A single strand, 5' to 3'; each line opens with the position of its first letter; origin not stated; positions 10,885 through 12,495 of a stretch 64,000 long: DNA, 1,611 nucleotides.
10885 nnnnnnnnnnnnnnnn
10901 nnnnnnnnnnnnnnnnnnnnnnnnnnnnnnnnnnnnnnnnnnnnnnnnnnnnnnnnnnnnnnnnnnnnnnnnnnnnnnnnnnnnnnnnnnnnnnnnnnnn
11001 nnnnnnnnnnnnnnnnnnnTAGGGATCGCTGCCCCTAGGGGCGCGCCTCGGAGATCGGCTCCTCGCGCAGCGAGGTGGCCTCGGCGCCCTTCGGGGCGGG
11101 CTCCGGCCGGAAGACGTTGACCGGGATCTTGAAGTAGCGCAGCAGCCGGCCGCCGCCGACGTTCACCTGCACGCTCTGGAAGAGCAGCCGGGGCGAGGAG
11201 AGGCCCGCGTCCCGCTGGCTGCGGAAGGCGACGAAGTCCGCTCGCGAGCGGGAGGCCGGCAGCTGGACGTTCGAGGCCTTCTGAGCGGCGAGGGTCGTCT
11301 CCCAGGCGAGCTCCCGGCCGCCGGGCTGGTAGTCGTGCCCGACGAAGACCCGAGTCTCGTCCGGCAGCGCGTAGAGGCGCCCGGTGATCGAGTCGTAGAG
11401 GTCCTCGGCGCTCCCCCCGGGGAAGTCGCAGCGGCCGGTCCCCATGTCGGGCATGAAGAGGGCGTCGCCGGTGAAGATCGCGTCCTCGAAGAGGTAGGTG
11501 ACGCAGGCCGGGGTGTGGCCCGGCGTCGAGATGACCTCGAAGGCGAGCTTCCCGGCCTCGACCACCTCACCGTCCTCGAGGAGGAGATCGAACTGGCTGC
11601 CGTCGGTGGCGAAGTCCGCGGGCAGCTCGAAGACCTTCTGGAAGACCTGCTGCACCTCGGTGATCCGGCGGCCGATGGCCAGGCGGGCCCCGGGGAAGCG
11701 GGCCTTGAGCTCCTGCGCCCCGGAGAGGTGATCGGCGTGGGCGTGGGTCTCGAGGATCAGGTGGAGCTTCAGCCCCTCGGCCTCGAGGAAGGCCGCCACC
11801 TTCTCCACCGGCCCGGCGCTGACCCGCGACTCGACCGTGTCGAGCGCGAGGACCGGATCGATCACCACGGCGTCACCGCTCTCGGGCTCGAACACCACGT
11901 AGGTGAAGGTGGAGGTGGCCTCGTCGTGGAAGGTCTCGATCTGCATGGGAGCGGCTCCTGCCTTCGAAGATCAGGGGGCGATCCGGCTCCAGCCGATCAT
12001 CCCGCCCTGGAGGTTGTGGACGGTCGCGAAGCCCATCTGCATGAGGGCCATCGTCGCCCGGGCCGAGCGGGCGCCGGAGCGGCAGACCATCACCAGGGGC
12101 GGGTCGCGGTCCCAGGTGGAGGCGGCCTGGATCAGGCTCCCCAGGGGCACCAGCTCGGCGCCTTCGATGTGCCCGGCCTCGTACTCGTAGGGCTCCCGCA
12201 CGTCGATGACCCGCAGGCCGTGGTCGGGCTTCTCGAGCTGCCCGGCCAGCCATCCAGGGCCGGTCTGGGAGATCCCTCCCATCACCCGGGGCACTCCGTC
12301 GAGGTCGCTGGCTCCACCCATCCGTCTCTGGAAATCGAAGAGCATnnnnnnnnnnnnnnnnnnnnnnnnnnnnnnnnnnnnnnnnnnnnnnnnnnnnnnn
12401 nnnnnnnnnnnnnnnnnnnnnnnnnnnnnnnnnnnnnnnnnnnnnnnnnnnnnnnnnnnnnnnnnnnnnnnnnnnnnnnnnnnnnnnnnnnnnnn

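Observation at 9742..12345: STAS-less SulP transporter / persulfide-dioxygenase-like MBL / rhodanese gene cluster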

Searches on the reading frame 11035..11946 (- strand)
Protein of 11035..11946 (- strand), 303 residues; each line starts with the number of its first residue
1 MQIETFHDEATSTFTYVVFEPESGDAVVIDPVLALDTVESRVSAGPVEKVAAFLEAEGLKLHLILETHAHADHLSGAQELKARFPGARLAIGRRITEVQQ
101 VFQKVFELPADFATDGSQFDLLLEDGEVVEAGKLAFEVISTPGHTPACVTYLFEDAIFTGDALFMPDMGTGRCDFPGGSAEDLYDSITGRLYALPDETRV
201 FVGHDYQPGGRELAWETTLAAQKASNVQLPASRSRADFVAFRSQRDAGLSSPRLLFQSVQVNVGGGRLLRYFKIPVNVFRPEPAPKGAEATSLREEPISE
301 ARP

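Call 3: search_protein_families(library=pfam, proteins=[window:11035-11946:-], max_evalue=0.01)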
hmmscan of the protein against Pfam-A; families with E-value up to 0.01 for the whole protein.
window:11035-11946:- (303 aa): 2 families
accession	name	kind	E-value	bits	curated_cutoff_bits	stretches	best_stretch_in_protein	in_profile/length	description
PF00753.33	Lactamase_B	-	1.6e-21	77.6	22.7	1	13-204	6-196/196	Metallo-beta-lactamase superfamily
PF12706.13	Lactamase_B_2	-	0.00012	22.2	27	1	27-167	3-148/200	Beta-lactamase superfamily domain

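Call 4: search_protein_families(library=ncbifam, proteins=[window:11035-11946:-], max_evalue=0.01)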
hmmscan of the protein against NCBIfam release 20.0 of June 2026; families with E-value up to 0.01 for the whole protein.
window:11035-11946:- (303 aa): 28 families (the best 25 are shown)
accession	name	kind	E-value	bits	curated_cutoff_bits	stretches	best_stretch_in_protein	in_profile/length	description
NF040641.1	bifunc_ST_SDO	equivalog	6.4e-88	295.4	625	1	2-279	143-423/423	bifunctional sulfur transferase/dioxygenase Blh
TIGR03413.1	GSH_gloB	equivalog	4.8e-27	94.9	200.8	1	42-213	25-173/248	hydroxyacylglutathione hydrolase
NF007597.0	PRK10241.1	equivalog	2.6e-16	59.7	421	1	43-207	28-168/251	hydroxyacylglutathione hydrolase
NF041804.1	MBL_fold_SolJ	exception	2e-15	56.6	350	1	15-207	20-181/224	solanimycin biosynthesis MBL-fold hydrolase SolJ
NF033105.1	bla_subclass_B3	equivalog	1.2e-13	51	240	1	60-155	58-157/257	subclass B3 metallo-beta-lactamase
NF012229.1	bla_class_B_core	domain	2.8e-12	47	100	1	42-153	33-138/139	metallo-beta-lactamase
NF000438.2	blaPOM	exception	1.1e-08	34.6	610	1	60-155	95-190/286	POM family subclass B3 metallo-beta-lactamase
NF000469.2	CAR_gen_B3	exception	3e-08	33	500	1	60-154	112-205/311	CAR family subclass B3 metallo-beta-lactamase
NF012140.0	blaBJP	exception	3.6e-08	32.6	600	1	43-151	76-184/294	BJP family subclass B3 metallo-beta-lactamase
NF033185.1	B3_Acin_new2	exception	4.9e-08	32.5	625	1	61-151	90-180/285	putative subclass B3 metallo-beta-lactamase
NF033106.1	blaL1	exception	8.5e-08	31.5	560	1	60-156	97-193/290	L1 family subclass B3 metallo-beta-lactamase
NF033184.1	B3_Acin_new1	exception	6.3e-07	28.8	580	1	62-152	89-179/283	putative subclass B3 metallo-beta-lactamase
NF000405.1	HARLDQ_not_B3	exception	7e-07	29.1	350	1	59-154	74-172/267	HARLDQ motif MBL-fold protein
NF000287.1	SMB1_fam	exception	1.1e-06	28.2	400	1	47-153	66-177/280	SMB-1 family subclass B3 metallo-beta-lactamase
NF040644.1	blaPAM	exception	2.2e-06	27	615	1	60-156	95-191/287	PAM family subclass B3 metallo-beta-lactamase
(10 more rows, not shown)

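Call 5: search_solved_structures(query=window:11035-11946:-, show_alignments=3)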
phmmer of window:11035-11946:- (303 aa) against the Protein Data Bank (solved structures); distinct sequences matched with E-value up to 0.001: 43.
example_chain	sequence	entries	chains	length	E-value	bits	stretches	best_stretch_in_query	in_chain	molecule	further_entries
9g8t_A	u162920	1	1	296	3.3e-74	252.9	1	3-279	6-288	Metallo-beta-lactamase domain-containing protein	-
4ysk_A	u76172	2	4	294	2.6e-72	246.7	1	2-269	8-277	Beta-lactamase domain protein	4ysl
4efz_A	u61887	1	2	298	1.9e-71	243.9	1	1-276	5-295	Metallo-beta-lactamase family protein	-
9rhq_A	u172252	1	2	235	6.1e-36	127.3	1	118-267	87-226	Metallo-beta-lactamase family protein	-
4ysb_A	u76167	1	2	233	4.4e-32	114.7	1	121-264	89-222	Metallo-beta-lactamase family protein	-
4chl_A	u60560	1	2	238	1.2e-28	103.4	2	115-207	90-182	PERSULFIDE DIOXYGENASE ETHE1, MITOCHONDRIAL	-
2gcu_A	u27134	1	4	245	5.4e-26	94.7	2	115-228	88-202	Putative hydroxyacylglutathione hydrolase 3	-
8zbd_A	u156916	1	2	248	6.5e-26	94.4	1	6-243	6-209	MBL fold metallo-hydrolase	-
5ve3_B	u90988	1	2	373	4.5e-23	85.1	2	118-285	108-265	BpPRF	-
5ve4_A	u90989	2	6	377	4.7e-23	85.1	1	6-285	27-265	BpPRF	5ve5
2xf4_A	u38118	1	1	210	3.7e-16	62.4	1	44-205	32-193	HYDROXYACYLGLUTATHIONE HYDROLASE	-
7ev5_A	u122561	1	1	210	1.5e-13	53.8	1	44-205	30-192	Lactamase_B domain-containing protein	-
7l0b_A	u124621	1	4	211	2.5e-13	53.1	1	44-205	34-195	Hydroxyacylglutathione hydrolase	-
3tp9_A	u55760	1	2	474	9.7e-13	51.2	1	2-278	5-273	BETA-LACTAMASE and RHODANESE DOMAIN PROTEIN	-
8ewo_A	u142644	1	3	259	2.2e-12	50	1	43-212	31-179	PA1813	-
3r2u_A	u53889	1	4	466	7.2e-07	31.9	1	4-229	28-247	Metallo-beta-lactamase family protein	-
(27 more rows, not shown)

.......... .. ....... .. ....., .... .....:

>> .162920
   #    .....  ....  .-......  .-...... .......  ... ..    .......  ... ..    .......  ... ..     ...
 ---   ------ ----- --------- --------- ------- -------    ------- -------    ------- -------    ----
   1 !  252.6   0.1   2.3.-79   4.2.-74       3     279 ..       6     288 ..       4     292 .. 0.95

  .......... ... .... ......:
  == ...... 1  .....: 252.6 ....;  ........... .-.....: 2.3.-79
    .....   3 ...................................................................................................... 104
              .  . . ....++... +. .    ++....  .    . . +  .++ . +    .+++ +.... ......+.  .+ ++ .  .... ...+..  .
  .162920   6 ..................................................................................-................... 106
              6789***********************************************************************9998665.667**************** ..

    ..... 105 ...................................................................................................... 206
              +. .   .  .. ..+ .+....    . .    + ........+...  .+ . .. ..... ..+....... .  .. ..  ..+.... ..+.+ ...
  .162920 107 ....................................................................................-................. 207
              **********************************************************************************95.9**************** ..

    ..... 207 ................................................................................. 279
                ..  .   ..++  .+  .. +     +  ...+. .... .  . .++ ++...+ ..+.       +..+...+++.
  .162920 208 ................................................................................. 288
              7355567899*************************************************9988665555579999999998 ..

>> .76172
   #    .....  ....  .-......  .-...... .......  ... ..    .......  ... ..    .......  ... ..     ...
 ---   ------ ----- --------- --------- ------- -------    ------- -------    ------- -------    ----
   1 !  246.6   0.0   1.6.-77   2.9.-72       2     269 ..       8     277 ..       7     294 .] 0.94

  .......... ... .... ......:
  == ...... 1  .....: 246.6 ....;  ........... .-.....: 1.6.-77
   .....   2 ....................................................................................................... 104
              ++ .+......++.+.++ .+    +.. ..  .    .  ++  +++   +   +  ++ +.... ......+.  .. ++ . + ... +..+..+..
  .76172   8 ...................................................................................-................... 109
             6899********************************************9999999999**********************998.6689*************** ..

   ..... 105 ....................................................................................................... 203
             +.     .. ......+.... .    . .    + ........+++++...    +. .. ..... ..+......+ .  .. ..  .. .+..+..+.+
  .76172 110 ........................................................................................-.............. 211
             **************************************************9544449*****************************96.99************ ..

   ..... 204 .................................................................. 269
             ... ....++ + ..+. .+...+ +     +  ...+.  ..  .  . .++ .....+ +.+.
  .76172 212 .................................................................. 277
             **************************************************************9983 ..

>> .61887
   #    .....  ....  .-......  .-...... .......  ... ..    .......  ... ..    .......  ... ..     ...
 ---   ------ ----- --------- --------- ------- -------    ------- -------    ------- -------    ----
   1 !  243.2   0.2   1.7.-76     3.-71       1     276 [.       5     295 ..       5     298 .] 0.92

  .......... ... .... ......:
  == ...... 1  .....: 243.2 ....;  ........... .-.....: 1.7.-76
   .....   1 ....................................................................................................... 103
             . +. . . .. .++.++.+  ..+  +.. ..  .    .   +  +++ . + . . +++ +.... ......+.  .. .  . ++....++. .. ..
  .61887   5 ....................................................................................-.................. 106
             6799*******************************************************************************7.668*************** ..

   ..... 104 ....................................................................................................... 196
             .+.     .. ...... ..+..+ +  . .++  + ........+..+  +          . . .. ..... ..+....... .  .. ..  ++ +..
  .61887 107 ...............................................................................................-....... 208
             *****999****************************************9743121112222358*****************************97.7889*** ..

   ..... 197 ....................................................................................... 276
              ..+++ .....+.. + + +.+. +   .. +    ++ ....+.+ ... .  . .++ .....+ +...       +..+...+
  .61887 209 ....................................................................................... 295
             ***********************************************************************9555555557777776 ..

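Call 18: find_encoding_contigs(protein=window:11035-11946:-, flank=10000, max_places=3)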
Protein window:11035-11946:- (303 aa): no gene with exactly this product is on record in the collection.

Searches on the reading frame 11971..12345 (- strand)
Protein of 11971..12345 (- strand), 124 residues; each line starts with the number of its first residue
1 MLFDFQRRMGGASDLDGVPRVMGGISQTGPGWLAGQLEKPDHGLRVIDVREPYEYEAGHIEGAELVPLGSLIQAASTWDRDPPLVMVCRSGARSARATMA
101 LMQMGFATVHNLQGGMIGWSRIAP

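Call 3: search_protein_families(library=pfam, proteins=[window:11971-12345:-], max_evalue=0.01)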
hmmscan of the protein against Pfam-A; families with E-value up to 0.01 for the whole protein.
window:11971-12345:- (124 aa): 1 family
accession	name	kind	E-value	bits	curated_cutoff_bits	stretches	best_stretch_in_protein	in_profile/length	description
PF00581.25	Rhodanese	-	8.7e-19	68.3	22.2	1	30-120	2-100/102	Rhodanese-like domain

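Call 4: search_protein_families(library=ncbifam, proteins=[window:11971-12345:-], max_evalue=0.01)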
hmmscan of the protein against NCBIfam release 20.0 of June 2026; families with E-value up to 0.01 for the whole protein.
window:11971-12345:- (124 aa): 16 families
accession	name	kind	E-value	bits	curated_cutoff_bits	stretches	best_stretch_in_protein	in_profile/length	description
NF005902.0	PRK07878.1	equivalog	4.7e-16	58.7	647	1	41-121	301-383/392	adenylyltransferase/sulfurtransferase MoeZ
NF006444.0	PRK08762.1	equivalog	3.9e-15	55.4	449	1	39-121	25-109/387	molybdopterin-synthase adenylyltransferase MoeB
NF045521.1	rhoda_near_glyco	subfamily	1.3e-12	47.7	145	1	37-120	25-109/144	rhodanese homology domain-containing protein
NF001195.0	PRK00162.1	equivalog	1.7e-11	44.3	102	1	42-123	19-100/108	thiosulfate sulfurtransferase GlpE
NF005646.0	PRK07411.1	equivalog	4.2e-10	39.3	633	1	37-121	293-381/390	molybdopterin-synthase adenylyltransferase MoeB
NF001133.1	PRK00142.1-1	equivalog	1.3e-09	38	170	1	42-119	120-203/229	oxygen-dependent tRNA uridine(34) hydroxylase TrhO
NF007627.0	PRK10287.1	equivalog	3.4e-09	36.9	102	1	46-114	23-93/104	thiosulfate sulfurtransferase PspE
NF041203.1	rhodanese_LYCAU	equivalog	1.1e-08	34.7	115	1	42-121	35-118/126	rhodanese-related (seleno)protein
TIGR02981.1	phageshock_pspE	exception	1.9e-07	31.3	126.3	1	46-114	21-91/101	thiosulfate sulfurtransferase PspE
NF008752.0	PRK11784.1-4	equivalog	4.5e-06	25.7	266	0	83-120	93-129/357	tRNA 2-selenouridine(34) synthase MnmH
TIGR03167.1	tRNA_sel_U_synt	equivalog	1.7e-05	24.4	219.75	0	45-68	4-27/311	tRNA 2-selenouridine(34) synthase MnmH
NF008750.0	PRK11784.1-2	equivalog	4.1e-05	22.8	241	0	45-68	17-40/346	tRNA 2-selenouridine(34) synthase MnmH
NF002397.0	PRK01415.1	equivalog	0.0018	18.1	280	1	46-117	130-207/247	hypothetical protein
NF045694.1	seleno_TsoB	exception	0.0049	15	805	1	35-72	53-90/572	rhodanese/DsbD fusion-like selenoprotein TsoB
TIGR04271.1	ThiI_C_thiazole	equivalog_domain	0.006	16.6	70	1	39-109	22-96/101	thiazole biosynthesis protein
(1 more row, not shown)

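Call 7: search_solved_structures(query=window:11971-12345:-, show_alignments=2)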
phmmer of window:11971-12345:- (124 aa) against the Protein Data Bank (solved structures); distinct sequences matched with E-value up to 0.001: 25.
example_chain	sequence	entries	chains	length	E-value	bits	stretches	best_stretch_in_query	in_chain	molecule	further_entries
1yt8_A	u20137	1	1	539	2e-17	67.1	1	27-107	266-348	thiosulfate sulfurtransferase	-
5ve3_B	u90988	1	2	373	4.7e-16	62.7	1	30-120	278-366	BpPRF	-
5ve4_A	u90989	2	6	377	1.3e-14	58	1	30-120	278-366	BpPRF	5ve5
6mxv_A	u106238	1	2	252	1.6e-11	48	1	46-119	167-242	Rhodanese-like family protein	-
3tp9_A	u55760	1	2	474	3.5e-08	37.2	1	26-120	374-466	BETA-LACTAMASE and RHODANESE DOMAIN PROTEIN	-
3gk5_A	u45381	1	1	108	7.6e-08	36.2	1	44-120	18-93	Uncharacterized rhodanese-related protein TVG0868615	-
1qxn_A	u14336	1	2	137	9.5e-08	35.8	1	39-120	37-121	sulfide dehydrogenase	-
3k9r_A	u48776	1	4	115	9.7e-08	35.8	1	33-122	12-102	Alr3790 protein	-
3hix_A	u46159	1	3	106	1.2e-07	35.5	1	35-122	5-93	Alr3790 protein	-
2kl3_A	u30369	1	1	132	1.5e-07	35.2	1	33-122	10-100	Alr3790 protein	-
1tq1_A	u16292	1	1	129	1.8e-07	34.9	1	43-121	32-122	senescence-associated family protein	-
3ilm_A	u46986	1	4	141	2.1e-07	34.7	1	34-122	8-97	Alr3790 protein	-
3foj_A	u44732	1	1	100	4.9e-07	33.5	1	44-117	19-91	uncharacterized protein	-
3iwh_A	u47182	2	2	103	5e-07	33.5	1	44-120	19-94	Rhodanese-like domain protein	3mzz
2jtq_A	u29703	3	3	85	1.1e-06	32.4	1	47-115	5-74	Phage shock protein E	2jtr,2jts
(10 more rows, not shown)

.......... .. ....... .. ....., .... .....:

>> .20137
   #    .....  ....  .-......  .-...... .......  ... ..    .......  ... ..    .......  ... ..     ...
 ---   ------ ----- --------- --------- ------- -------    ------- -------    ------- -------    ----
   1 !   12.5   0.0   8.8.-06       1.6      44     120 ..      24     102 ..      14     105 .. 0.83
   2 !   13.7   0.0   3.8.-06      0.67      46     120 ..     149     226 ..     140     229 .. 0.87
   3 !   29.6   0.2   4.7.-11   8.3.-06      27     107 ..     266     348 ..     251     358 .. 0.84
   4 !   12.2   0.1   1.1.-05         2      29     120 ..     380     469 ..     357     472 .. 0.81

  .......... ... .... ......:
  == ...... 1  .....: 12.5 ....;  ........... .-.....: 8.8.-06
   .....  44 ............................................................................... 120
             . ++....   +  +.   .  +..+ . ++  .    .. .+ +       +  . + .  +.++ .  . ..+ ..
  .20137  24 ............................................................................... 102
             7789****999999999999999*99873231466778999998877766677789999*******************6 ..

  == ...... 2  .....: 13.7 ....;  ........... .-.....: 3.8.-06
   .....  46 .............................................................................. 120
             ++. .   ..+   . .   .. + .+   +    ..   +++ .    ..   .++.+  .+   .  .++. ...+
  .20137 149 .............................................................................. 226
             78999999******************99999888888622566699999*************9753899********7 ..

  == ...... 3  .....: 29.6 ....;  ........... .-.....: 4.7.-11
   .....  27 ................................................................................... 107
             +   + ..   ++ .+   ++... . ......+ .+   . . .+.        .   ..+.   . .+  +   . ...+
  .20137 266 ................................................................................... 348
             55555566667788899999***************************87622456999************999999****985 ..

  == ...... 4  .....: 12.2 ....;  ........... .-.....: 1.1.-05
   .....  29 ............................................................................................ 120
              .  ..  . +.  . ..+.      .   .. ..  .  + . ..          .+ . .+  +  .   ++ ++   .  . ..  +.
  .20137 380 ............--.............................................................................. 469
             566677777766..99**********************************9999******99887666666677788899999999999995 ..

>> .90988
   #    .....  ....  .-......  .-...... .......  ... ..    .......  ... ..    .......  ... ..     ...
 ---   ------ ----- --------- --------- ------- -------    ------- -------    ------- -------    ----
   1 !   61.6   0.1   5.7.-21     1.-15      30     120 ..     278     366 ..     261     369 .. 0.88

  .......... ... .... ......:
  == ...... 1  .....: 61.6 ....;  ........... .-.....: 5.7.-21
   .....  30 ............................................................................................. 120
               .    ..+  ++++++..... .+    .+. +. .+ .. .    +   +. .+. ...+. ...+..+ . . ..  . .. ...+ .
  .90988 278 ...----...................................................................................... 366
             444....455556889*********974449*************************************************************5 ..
